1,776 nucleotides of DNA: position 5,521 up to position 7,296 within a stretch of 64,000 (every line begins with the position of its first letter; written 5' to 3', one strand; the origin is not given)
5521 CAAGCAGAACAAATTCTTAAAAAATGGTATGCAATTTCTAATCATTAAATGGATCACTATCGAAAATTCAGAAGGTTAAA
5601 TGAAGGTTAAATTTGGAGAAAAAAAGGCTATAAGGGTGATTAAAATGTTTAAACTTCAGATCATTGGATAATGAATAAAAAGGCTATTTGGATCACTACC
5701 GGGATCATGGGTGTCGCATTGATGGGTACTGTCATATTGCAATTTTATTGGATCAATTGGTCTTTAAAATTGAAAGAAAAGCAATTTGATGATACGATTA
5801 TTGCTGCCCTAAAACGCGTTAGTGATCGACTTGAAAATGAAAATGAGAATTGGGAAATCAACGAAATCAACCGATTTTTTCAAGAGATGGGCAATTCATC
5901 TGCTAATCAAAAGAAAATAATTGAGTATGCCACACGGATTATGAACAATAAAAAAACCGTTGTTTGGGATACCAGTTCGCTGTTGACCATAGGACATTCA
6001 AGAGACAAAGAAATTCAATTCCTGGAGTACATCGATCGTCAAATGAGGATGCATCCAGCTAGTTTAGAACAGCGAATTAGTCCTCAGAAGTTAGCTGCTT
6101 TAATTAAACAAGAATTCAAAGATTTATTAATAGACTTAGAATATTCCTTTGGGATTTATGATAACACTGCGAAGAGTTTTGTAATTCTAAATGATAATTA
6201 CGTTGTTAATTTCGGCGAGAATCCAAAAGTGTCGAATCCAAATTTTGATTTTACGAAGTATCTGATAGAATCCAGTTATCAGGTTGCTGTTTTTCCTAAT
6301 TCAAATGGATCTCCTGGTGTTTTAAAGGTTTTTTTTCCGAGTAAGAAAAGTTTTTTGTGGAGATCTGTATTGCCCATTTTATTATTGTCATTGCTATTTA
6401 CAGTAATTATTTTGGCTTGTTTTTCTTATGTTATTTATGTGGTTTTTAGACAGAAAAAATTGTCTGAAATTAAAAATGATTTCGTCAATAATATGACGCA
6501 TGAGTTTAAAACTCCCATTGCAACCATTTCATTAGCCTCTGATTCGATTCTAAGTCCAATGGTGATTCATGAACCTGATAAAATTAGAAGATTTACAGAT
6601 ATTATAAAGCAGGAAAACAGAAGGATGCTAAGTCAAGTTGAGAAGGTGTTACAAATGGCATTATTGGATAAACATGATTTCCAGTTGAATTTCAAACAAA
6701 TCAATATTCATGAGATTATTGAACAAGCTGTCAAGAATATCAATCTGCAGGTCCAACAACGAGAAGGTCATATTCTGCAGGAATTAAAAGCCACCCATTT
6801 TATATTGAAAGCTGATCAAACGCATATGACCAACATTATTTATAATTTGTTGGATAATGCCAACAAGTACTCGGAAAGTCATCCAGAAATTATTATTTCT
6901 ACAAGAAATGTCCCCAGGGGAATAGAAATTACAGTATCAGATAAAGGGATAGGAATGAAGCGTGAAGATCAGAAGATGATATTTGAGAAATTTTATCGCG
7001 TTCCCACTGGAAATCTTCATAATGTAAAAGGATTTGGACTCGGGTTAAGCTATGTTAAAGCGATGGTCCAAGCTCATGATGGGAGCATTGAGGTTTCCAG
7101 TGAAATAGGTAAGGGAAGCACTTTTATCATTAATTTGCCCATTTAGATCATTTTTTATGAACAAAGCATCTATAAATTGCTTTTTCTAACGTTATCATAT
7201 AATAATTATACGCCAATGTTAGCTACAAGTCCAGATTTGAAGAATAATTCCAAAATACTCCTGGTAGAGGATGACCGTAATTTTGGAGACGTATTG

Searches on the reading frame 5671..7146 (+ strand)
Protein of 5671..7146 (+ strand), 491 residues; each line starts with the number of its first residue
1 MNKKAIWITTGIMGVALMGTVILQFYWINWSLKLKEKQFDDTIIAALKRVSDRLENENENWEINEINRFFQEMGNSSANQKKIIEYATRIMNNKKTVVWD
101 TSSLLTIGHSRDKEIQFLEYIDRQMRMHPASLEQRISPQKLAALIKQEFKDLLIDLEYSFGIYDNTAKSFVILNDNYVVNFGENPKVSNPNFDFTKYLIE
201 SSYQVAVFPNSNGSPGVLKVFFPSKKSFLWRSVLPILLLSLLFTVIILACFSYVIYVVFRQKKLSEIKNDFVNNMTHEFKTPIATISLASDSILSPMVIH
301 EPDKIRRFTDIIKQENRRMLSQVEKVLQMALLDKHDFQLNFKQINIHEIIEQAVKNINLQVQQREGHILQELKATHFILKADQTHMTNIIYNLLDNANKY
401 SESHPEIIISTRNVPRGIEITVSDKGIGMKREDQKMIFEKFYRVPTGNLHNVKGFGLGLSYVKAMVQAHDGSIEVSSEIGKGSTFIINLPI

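Call 50: find_encoding_contigs(protein=window:5671-7146:+, flank=10000, max_places=1)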
Protein window:5671-7146:+ (491 aa): 19 contigs read that carry it; 1 place shown.
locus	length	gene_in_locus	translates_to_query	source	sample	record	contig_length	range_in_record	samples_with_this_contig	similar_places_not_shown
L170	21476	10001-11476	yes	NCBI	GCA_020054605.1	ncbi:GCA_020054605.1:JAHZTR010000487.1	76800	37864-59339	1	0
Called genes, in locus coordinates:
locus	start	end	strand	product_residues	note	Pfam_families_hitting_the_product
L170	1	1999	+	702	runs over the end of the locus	PF17191:RecG_wedge, PF01336:tRNA_anti-codon (faint), PF00176:SNF2-rel_dom (weak), PF00270:DEAD, PF04851:ResIII, PF00271:Helicase_C, PF19833:RecG_dom3_C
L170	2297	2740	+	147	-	-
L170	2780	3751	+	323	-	PF00389:2-Hacid_dh, PF02826:2-Hacid_dh_C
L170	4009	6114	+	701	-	PF22745:Nlig-Ia, PF01653:DNA_ligase_aden, PF03120:OB_DNA_ligase, PF03119:DNA_ligase_ZBD, PF14520:HHH_5 (faint), PF12826:HHH_2, PF00533:BRCT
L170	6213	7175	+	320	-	PF00493:MCM (faint), PF20030:bpMoxR, PF07726:AAA_3, PF07728:AAA_5, PF17863:AAA_lid_2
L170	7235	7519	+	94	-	PF01197:Ribosomal_L31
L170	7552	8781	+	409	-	PF13562:NTP_transf_4, PF00132:Hexapep (faint), PF25087:GMPPB_C (faint)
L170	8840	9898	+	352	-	PF22612:GH113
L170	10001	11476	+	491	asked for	PF00512:HisKA, PF02518:HATPase_c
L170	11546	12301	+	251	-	PF00072:Response_reg, PF00486:Trans_reg_C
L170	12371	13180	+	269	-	PF00459:Inositol_P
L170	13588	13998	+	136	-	PF12869:tRNA_anti-like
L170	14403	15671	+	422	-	PF00512:HisKA, PF02518:HATPase_c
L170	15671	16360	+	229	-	PF00072:Response_reg, PF00486:Trans_reg_C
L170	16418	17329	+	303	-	PF14093:DUF4271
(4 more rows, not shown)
